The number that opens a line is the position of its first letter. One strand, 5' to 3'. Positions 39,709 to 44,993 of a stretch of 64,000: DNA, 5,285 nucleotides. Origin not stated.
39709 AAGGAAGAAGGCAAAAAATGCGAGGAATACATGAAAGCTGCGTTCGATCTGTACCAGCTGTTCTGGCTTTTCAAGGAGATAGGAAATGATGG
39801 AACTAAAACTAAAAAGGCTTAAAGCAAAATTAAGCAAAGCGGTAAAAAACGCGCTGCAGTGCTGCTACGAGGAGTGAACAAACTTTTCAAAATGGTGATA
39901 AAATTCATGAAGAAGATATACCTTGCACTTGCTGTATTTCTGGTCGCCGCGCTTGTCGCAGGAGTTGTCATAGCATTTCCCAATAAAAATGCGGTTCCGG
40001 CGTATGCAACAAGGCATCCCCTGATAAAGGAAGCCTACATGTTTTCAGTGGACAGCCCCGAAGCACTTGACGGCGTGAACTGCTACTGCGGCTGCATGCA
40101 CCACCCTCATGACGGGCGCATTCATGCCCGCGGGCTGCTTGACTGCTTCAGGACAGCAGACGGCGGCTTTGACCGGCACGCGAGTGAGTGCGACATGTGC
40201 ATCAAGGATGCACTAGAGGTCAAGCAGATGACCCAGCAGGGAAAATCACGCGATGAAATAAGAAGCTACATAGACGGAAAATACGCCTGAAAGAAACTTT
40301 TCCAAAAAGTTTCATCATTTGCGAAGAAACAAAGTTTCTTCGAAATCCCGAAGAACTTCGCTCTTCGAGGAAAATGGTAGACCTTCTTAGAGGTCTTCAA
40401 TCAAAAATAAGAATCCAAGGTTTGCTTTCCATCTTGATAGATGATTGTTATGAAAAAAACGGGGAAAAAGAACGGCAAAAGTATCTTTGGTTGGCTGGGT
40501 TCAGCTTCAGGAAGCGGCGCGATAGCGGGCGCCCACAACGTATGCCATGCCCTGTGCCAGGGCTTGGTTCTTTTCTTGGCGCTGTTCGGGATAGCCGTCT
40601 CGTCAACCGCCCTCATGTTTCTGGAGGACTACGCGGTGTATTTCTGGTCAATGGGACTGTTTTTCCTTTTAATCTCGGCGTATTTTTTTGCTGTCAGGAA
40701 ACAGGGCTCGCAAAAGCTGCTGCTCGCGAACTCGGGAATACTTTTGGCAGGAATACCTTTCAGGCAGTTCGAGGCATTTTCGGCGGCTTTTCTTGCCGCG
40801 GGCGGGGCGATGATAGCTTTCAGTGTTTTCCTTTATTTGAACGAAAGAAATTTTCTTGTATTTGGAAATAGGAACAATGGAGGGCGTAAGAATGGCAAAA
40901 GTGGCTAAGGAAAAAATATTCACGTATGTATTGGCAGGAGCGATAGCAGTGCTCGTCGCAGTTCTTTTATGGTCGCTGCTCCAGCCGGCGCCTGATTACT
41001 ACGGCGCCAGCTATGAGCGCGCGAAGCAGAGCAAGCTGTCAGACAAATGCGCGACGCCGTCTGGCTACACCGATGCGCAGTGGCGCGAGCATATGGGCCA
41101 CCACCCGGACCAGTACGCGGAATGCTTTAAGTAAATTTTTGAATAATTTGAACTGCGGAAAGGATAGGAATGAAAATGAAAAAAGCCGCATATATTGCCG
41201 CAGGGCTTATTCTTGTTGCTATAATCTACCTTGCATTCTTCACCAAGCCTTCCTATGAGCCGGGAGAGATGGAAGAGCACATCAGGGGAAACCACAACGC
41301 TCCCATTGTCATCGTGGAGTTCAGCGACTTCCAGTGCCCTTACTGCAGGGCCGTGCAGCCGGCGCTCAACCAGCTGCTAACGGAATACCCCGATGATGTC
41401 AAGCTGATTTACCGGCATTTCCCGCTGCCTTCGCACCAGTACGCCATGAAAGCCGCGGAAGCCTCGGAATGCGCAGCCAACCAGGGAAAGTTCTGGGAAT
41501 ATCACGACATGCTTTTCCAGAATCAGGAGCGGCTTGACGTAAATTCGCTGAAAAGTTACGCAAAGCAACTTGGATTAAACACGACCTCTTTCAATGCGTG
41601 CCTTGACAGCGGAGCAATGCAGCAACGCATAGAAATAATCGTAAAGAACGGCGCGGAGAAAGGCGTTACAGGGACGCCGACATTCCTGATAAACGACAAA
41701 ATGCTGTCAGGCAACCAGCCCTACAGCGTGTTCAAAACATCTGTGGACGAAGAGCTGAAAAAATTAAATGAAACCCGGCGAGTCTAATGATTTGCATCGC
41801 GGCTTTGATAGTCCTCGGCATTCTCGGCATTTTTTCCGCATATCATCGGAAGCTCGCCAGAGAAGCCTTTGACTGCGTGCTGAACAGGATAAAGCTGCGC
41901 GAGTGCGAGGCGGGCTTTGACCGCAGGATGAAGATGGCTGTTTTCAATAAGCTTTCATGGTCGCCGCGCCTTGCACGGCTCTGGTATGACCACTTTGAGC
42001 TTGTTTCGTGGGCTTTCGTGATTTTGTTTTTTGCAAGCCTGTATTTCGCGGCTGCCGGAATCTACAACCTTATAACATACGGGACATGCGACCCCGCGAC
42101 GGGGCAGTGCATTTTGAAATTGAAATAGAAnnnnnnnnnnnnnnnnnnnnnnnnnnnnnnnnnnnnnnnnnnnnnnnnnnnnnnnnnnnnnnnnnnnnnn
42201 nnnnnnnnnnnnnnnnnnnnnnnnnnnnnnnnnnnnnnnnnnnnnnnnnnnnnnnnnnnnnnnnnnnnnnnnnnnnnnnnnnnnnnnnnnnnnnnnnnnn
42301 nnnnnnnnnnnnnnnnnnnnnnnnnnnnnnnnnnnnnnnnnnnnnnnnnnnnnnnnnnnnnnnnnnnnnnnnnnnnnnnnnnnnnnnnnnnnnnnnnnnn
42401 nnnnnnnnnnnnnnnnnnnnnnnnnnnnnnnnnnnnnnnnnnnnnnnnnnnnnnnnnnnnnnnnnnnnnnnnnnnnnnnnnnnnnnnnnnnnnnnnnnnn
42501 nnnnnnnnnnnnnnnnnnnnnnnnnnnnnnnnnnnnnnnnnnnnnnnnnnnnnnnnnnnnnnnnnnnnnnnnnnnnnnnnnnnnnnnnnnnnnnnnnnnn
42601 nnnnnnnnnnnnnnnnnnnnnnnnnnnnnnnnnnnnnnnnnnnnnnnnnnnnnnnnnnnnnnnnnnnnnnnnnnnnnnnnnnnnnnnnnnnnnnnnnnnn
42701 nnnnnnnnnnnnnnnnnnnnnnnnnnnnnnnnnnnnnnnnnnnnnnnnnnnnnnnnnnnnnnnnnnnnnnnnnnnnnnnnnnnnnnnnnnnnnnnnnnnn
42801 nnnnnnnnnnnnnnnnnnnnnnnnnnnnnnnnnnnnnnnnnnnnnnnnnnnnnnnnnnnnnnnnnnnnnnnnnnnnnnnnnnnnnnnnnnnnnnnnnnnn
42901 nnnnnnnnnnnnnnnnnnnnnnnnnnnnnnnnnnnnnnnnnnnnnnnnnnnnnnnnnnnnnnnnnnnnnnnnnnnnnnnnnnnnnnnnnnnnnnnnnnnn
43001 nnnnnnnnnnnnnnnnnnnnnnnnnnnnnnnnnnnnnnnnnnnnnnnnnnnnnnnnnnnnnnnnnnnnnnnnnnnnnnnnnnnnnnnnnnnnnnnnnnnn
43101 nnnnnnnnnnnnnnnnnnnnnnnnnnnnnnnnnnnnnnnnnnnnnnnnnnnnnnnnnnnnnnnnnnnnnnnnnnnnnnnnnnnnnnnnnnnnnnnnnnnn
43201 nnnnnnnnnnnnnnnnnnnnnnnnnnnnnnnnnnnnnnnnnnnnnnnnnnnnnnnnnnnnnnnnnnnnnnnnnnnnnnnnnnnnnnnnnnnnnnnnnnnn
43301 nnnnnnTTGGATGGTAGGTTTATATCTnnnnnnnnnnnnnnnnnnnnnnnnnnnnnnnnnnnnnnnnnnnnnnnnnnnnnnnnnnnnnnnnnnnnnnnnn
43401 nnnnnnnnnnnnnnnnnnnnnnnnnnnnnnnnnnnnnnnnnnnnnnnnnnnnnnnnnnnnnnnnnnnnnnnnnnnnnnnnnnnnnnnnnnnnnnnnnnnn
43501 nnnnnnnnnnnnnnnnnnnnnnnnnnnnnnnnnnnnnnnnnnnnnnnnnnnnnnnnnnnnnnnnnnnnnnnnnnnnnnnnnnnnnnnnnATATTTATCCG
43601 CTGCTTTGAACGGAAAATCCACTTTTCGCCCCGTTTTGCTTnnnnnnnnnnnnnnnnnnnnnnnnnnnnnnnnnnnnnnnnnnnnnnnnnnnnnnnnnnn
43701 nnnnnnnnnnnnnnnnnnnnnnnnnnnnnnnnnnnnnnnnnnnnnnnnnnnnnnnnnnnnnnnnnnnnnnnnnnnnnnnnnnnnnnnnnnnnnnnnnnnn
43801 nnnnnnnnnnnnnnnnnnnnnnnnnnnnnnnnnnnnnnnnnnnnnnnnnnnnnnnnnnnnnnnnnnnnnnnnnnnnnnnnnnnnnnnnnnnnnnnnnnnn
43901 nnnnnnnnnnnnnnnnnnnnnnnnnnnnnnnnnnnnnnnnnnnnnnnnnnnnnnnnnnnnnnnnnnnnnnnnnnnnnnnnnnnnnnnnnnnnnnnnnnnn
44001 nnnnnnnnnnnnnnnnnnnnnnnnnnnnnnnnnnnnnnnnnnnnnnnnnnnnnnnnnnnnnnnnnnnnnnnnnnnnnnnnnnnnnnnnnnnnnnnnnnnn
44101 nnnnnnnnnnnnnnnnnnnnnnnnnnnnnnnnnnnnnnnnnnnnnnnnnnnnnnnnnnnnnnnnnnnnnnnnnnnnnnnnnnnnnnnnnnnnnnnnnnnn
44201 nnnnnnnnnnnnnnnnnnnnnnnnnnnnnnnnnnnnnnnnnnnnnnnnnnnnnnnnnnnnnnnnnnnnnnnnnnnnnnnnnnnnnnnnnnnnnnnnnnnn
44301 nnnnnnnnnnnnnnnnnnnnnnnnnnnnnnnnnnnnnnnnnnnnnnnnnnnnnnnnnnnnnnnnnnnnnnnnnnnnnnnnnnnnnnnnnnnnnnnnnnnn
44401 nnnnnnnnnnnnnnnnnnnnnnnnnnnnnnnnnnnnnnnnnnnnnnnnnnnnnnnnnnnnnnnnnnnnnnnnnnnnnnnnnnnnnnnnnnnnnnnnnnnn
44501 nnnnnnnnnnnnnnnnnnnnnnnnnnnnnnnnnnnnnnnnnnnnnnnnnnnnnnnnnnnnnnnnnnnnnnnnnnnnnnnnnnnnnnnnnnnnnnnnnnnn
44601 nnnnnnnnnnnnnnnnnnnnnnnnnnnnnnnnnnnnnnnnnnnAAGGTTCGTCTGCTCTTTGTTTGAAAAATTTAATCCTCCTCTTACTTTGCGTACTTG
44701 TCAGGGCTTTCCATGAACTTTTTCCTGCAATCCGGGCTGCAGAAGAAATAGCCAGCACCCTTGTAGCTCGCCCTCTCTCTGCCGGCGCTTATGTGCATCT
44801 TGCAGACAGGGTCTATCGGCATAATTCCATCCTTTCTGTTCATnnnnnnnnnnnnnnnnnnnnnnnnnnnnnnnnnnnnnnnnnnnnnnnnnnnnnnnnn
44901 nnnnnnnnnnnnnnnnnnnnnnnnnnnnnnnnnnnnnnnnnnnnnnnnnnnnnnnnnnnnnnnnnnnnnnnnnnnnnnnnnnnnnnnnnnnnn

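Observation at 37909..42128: Nine-gene co-directional cluster of Cys-motif secreted/membrane proteins, two of which end in the same C-terminal GMVGGC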

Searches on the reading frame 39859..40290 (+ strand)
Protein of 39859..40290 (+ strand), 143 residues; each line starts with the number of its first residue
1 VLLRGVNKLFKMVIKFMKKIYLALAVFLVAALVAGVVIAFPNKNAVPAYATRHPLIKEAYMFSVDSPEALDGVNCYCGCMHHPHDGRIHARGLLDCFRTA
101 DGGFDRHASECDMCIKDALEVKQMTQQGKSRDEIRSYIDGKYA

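Call 3: search_protein_families(library=pfam, proteins=[window:39859-40290:+], max_evalue=0.1)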
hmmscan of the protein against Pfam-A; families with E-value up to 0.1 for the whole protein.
window:39859-40290:+ (143 aa): 1 family
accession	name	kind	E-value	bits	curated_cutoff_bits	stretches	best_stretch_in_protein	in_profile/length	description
PF13798.11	PCYCGC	-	2.9e-13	50.4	25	1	48-142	45-140/153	Protein of unknown function with PCYCGC motif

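Call 4: search_protein_families(library=ncbifam, proteins=[window:39859-40290:+], max_evalue=0.1)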
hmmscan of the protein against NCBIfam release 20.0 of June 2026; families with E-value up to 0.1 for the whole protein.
window:39859-40290:+ (143 aa): 1 family
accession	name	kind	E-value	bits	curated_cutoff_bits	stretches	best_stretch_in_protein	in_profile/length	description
NF041379.1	OS_HP4_CYCXC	equivalog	1.4e-18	66.7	90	1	55-142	13-89/90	CYCXC family (seleno)protein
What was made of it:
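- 39859..40290 (+): p5: genuine PCYCGC / CYCXC-family protein (the annotated start is 39907). PF13798 E 2.9e-13; NF041379 E 1.4e-18, 66.7 bits, below that model's 90-bit cut-off (calls 3, 4).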

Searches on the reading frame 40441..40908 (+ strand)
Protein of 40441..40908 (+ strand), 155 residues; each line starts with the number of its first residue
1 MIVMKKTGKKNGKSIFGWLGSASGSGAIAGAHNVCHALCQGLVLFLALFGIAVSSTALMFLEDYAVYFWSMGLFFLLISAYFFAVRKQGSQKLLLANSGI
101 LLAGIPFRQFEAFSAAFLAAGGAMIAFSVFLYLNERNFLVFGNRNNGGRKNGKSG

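Call 3: search_protein_families(library=pfam, proteins=[window:40441-40908:+], max_evalue=0.1)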
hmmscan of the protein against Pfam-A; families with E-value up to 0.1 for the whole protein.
window:40441-40908:+ (155 aa): 0 families

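Call 4: search_protein_families(library=ncbifam, proteins=[window:40441-40908:+], max_evalue=0.1)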
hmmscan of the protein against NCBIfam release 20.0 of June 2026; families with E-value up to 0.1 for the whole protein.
window:40441-40908:+ (155 aa): 1 family
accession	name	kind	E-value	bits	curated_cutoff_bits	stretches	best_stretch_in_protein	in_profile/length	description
NF045890.1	conj_pls20_p028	equivalog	0.011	14.6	150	1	14-98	15-99/377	pLS20_p028 family conjugation system transmembrane protein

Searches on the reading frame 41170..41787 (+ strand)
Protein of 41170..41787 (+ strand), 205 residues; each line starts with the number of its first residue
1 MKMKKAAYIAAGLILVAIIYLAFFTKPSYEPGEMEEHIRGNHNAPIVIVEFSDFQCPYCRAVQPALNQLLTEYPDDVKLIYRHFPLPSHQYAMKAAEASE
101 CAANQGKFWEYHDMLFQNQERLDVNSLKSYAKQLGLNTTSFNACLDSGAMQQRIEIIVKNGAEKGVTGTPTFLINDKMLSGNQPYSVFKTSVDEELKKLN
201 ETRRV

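Call 3: search_protein_families(library=pfam, proteins=[window:41170-41787:+], max_evalue=0.1)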
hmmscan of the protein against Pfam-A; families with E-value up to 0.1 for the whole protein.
window:41170-41787:+ (205 aa): 7 families
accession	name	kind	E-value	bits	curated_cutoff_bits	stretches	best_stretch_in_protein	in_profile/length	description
PF13462.12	Thioredoxin_4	-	7.6e-34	117.7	23.2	1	35-193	4-164/165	Thioredoxin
PF01323.26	DSBA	-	1.1e-26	94.2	25.6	1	47-190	1-188/191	DSBA-like thioredoxin domain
PF00085.26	Thioredoxin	-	3e-05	24.4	23.5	1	43-79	17-53/103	Thioredoxin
PF13743.12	Thioredoxin_5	-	0.00012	22.3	27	1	92-178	80-167/186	Thioredoxin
PF13098.12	Thioredoxin_2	-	0.00013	22.7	27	1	44-178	5-85/104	Thioredoxin-like domain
PF13192.12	Thioredoxin_3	-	0.0063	17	24.8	0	162-181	43-63/76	Thioredoxin domain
PF00462.30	Glutaredoxin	-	0.05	14.3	22.9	0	51-71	4-24/60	Glutaredoxin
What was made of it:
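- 41170..41787 (+): p8: DsbA-like oxidoreductase with a CPYC motif. PF13462 E 7.6e-34 and PF01323 E 1.1e-26 (call 3).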

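Call 4: search_protein_families(library=ncbifam, proteins=[window:41170-41787:+], max_evalue=0.1)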
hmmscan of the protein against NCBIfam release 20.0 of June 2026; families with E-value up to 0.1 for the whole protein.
window:41170-41787:+ (205 aa): 11 families
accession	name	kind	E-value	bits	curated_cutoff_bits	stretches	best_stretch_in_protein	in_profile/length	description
NF041057.1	Rcas_1661_fam_Se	equivalog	8.3e-36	123.8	190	1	37-194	82-246/247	Rcas_1661 family thioredoxin-like (seleno)lipoprotein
NF045500.1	Omp28_seleno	equivalog_domain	8.6e-05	22.1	200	1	46-85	41-80/377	Omp28-related selenoprotein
NF047695.1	ThlDiSintDsbAHaem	equivalog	0.00014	21.3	290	1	26-178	20-177/206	thiol:disulfide interchange protein DsbA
NF008657.0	PRK11657.1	equivalog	0.002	17.4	124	1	40-61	113-134/251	thiol:disulfide interchange protein DsbG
NF047697.1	ThioredTrxAClost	equivalog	0.005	17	140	1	43-79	16-52/105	thioredoxin TrxA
TIGR02196.1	GlrX_YruB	hypoth_equivalog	0.012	16.1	88.55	0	126-184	15-66/74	glutaredoxin-like protein, YruB-family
NF052402.1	ThlOxiredEpsilon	equivalog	0.019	14.5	370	1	40-73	124-156/236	bifunctional thiol oxidoreductase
TIGR01068.1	thioredoxin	equivalog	0.026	14.7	96.8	1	44-79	14-49/101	thioredoxin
TIGR02180.1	GRX_euk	equivalog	0.033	14.4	87.25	0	49-70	2-23/84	glutaredoxin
TIGR02738.1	TrbB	equivalog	0.05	13.3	132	0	49-72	55-78/153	type-F conjugative transfer system pilin assembly thiol-disulfide isomerase TrbB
TIGR00411.1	redox_disulf_1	equivalog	0.063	13.4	92.75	0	51-79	6-34/82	MJ0307 family thioredoxin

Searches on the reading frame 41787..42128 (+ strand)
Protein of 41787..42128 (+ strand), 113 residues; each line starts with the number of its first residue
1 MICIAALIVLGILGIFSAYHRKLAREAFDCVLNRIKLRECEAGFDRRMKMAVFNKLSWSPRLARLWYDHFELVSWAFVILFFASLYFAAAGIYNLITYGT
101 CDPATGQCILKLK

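Call 3: search_protein_families(library=pfam, proteins=[window:41787-42128:+], max_evalue=0.1)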
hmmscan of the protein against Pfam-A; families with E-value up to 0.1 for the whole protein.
window:41787-42128:+ (113 aa): 0 families

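Call 4: search_protein_families(library=ncbifam, proteins=[window:41787-42128:+], max_evalue=0.1)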
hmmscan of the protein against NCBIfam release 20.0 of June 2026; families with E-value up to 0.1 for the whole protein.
window:41787-42128:+ (113 aa): 1 family
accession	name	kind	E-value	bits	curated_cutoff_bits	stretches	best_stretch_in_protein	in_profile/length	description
NF047370.1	toxin_TsaT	equivalog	0.056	13.9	80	0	74-99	2-27/60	type II toxin-antitoxin system toxin TsaT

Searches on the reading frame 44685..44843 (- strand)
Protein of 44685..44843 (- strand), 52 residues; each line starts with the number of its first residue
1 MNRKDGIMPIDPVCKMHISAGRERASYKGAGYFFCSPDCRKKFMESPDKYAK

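Call 28: search_protein_families(library=pfam, proteins=[window:44685-44843:-], max_evalue=0.01)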
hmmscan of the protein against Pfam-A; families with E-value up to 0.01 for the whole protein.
window:44685-44843:- (52 aa): 3 families
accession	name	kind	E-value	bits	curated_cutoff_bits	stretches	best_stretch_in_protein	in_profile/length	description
PF04945.19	YHS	-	2.8e-14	53.3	30.3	1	10-51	2-44/47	YHS domain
PF04570.20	zf-FLZ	-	5.2e-05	23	23.4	1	13-45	18-49/54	zinc-finger of the FCS-type, C2-C2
PF06467.20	zf-FCS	-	0.0037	17.5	22.4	1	14-43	10-39/39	MYM-type Zinc finger with FCS sequence motif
